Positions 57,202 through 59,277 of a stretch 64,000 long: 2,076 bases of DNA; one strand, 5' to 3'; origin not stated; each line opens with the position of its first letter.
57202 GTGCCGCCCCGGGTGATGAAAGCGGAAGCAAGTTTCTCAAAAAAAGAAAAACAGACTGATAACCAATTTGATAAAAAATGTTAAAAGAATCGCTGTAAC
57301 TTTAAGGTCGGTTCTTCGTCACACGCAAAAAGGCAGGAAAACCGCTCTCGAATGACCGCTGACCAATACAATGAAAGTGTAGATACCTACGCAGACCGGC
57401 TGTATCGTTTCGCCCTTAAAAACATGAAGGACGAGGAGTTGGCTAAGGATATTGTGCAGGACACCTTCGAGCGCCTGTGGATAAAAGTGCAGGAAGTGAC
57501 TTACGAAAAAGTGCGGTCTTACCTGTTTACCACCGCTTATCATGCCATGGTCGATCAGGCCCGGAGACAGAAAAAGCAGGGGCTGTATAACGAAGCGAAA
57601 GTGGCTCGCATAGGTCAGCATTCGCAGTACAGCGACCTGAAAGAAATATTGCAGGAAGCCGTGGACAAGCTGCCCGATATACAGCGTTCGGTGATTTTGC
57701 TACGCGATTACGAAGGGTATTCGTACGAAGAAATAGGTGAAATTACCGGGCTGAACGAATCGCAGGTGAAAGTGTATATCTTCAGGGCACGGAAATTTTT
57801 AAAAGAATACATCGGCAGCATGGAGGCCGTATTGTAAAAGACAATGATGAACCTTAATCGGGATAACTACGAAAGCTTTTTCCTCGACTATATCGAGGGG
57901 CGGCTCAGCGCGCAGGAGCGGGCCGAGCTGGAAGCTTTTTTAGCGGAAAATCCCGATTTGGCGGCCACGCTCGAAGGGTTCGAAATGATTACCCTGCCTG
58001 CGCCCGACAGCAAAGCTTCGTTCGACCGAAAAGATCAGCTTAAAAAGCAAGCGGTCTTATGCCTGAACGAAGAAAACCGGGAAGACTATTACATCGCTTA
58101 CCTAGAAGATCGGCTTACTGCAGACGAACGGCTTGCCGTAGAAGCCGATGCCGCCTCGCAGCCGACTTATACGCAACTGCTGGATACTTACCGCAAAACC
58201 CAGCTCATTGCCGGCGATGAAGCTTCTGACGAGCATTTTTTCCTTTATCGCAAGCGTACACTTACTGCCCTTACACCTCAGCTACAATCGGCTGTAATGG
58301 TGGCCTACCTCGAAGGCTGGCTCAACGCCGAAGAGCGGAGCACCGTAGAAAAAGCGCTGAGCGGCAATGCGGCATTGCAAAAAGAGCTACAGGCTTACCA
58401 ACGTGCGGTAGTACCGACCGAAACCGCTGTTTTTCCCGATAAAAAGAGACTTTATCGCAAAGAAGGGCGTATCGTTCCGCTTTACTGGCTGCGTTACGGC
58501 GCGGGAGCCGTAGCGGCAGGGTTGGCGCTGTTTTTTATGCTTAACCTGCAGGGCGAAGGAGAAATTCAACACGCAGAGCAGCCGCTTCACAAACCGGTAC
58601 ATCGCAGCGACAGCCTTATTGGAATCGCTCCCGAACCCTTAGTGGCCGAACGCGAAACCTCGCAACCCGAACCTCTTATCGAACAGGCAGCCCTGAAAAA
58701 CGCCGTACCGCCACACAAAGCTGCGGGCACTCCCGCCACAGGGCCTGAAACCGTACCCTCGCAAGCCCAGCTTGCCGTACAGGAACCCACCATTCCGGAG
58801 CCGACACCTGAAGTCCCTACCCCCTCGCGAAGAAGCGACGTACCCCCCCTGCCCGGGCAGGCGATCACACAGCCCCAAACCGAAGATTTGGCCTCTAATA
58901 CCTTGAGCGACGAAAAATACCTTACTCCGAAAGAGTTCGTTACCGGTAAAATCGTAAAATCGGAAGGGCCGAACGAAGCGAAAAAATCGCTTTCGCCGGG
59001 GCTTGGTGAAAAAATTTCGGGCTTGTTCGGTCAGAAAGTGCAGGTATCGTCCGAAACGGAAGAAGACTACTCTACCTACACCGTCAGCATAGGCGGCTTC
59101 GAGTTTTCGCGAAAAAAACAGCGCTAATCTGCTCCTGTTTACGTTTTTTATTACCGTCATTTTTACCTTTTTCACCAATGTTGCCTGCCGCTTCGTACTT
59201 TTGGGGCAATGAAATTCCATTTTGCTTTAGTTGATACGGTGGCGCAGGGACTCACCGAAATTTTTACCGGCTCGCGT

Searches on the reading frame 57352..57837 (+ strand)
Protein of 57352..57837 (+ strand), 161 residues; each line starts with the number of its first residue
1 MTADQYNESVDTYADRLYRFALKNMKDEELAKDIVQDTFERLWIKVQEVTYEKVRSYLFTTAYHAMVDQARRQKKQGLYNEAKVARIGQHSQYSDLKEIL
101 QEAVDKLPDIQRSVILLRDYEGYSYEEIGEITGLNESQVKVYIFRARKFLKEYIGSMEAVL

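Call 7: search_protein_families(library=pfam, proteins=[window:57352-57837:+], max_evalue=0.1)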
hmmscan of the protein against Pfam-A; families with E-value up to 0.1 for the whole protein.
window:57352-57837:+ (161 aa): 8 families
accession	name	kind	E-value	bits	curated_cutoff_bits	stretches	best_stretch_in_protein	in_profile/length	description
PF08281.18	Sigma70_r4_2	-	4.1e-19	68.4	25.7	1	98-150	2-54/54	Sigma-70, region 4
PF04542.20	Sigma70_r2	-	4e-12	46.2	24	1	10-75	2-70/71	Sigma-70 region 2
PF04545.22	Sigma70_r4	-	1.6e-11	44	24.1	1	103-151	1-49/50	Sigma-70, region 4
PF07638.17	Sigma70_ECF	-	1.8e-05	25.2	21.1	1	11-148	24-177/185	ECF sigma factor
PF16592.10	Cas9_REC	-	0.00048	19.5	25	1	25-106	363-437/541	REC lobe of CRISPR-associated endonuclease Cas9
PF11885.13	DUF3405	-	0.036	13.2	25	1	15-127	3-112/493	Protein of unknown function (DUF3405)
PF13384.12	HTH_23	-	0.054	13.8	24.6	0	116-140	12-35/50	Homeodomain-like domain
PF22233.2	PhyR_sigma-like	-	0.076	13.3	27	0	110-146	7-43/50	Response regulator PhyR, sigma-like domain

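Call 8: search_protein_families(library=ncbifam, proteins=[window:57352-57837:+], max_evalue=0.1)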
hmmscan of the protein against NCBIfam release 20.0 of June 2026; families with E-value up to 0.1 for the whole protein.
window:57352-57837:+ (161 aa): 104 families (the best 25 are shown)
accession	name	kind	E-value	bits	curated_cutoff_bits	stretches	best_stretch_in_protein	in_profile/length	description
NF058625.1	sigma_PG0214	equivalog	5.6e-37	127.1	130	1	1-155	1-162/170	GFO_1088 family ECF-type sigma factor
TIGR02950.1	SigM_subfam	subfamily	4e-33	114.5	147.95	1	8-152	4-156/159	RNA polymerase sigma factor, SigM family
TIGR02985.1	Sig70_bacteroi1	subfamily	5.3e-27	95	126.4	1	5-153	2-161/162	RNA polymerase sigma-70 factor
TIGR02937.1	sigma70-ECF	superfamily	1.1e-25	90.1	42.9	1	7-153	4-164/165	sigma-70 family RNA polymerase sigma factor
NF007226.0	PRK09644.1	equivalog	2.8e-25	89.3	199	1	11-154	8-157/166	RNA polymerase sigma factor SigM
NF009193.0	PRK12541.1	equivalog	2.3e-24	86.5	171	1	12-152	13-158/161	RNA polymerase sigma factor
TIGR02983.1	SigE-fam_strep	subfamily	1.9e-22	79.9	141.55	1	2-154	4-158/162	SigE family RNA polymerase sigma factor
TIGR02959.1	SigZ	equivalog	7.4e-20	71.5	168.65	1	11-154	2-148/170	RNA polymerase sigma factor SigZ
NF007215.0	PRK09637.1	equivalog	9.7e-20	71.3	212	1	9-154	6-154/181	RNA polymerase sigma factor SigZ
NF009170.0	PRK12517.1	subfamily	2.2e-19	69.6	197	1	4-156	23-178/188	RNA polymerase sigma factor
NF009166.1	PRK12513.1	equivalog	2.4e-19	69.8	206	1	13-157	31-189/193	RNA polymerase sigma factor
NF053879.1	RNAPolSigSigVBac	equivalog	3.5e-19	69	190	1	8-154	8-155/160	RNA polymerase sigma factor SigV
NF008888.0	PRK11922.1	equivalog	1.9e-18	67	204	1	9-154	35-196/231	RNA polymerase sigma factor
NF007223.0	PRK09641.1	equivalog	3.8e-18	66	209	1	4-154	18-184/187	RNA polymerase sigma factor SigW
NF007216.0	PRK09638.1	equivalog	8.6e-17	61.5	194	1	13-152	27-172/180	RNA polymerase sigma factor SigY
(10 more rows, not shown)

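Call 9: find_encoding_contigs(protein=window:57352-57837:+, flank=10000, max_places=10)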
Protein window:57352-57837:+ (161 aa): 5 contigs read that carry it; 4 places shown.
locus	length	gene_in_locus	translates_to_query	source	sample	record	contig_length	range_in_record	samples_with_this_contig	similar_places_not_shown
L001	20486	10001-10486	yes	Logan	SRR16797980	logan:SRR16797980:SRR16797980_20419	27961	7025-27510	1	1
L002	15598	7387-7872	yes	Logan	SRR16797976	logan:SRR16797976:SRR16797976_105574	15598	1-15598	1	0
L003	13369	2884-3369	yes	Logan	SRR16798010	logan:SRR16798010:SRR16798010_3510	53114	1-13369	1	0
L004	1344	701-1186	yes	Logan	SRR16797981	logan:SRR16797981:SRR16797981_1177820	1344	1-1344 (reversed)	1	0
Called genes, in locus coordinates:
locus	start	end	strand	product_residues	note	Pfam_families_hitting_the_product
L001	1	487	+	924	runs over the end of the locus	PF00082:Peptidase_S8, PF25059:FN3_DSCAM-DSCAML_C (faint), PF00041:fn3, PF28033:Fn3_ROS1 (faint), PF20009:GEVED, PF18962:Por_Secre_tail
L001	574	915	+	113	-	-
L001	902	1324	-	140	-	-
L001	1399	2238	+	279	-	PF00160:Pro_isomerase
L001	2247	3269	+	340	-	PF02912:Phe_tRNA-synt_N, PF01409:tRNA-synt_2d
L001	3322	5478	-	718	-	PF22896:OB_RNR_1st (faint), PF08206:OB_RNB, PF17849:OB_Dis3, PF17876:CSD2, PF00773:RNB, PF00575:S1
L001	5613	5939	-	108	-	-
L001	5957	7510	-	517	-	PF00171:Aldedh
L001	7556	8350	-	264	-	-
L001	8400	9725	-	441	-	PF02163:Peptidase_M50, PF13180:PDZ_2 (faint)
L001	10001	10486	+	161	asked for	PF07638:Sigma70_ECF (faint), PF04542:Sigma70_r2, PF08281:Sigma70_r4_2, PF04545:Sigma70_r4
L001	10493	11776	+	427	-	-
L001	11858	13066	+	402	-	PF22458:RsmF-B_ferredox, PF01209:Ubie_methyltran (weak), PF01728:FtsJ (weak), PF01189:Methyltr_RsmB-F, PF13847:Methyltransf_31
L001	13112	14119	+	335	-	PF19992:DUF6427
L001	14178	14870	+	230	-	PF13507:GATase_5, PF07685:GATase_3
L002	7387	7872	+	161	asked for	PF07638:Sigma70_ECF (faint), PF04542:Sigma70_r2, PF08281:Sigma70_r4_2, PF04545:Sigma70_r4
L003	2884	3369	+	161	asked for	PF07638:Sigma70_ECF (faint), PF04542:Sigma70_r2, PF08281:Sigma70_r4_2, PF04545:Sigma70_r4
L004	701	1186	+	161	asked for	PF07638:Sigma70_ECF (faint), PF04542:Sigma70_r2, PF08281:Sigma70_r4_2, PF04545:Sigma70_r4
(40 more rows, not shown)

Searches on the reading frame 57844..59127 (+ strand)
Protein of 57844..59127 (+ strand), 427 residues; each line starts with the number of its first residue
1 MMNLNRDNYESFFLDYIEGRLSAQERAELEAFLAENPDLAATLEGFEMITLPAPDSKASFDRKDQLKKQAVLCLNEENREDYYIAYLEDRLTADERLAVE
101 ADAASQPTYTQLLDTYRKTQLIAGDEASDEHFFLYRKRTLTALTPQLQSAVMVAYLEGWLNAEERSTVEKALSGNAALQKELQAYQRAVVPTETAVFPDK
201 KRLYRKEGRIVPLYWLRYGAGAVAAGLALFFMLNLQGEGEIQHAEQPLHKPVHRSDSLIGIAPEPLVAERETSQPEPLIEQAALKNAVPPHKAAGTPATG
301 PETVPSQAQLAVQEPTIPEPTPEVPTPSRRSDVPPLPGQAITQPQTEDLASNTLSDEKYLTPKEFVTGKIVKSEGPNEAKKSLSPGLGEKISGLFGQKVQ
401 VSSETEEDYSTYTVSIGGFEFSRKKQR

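Call 7: search_protein_families(library=pfam, proteins=[window:57844-59127:+], max_evalue=0.1)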
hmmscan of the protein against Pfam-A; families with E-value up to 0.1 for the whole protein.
window:57844-59127:+ (427 aa): 1 family
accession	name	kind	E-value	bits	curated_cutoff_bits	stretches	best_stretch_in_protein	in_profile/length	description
PF13490.11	zf-HC2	-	0.0023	18.4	22.2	0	15-31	10-26/35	Putative zinc-finger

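Call 8: search_protein_families(library=ncbifam, proteins=[window:57844-59127:+], max_evalue=0.1)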
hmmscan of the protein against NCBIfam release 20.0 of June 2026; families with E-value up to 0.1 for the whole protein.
window:57844-59127:+ (427 aa): 2 families
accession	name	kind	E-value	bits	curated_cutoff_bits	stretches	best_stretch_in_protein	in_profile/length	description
NF010501.0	PRK13920.1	subfamily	1.1e-07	31.8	225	2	151-190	7-46/213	putative anti-sigmaE protein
NF052375.1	antisigma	equivalog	0.00018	21.6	100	2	153-190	3-40/217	anti-sigma factor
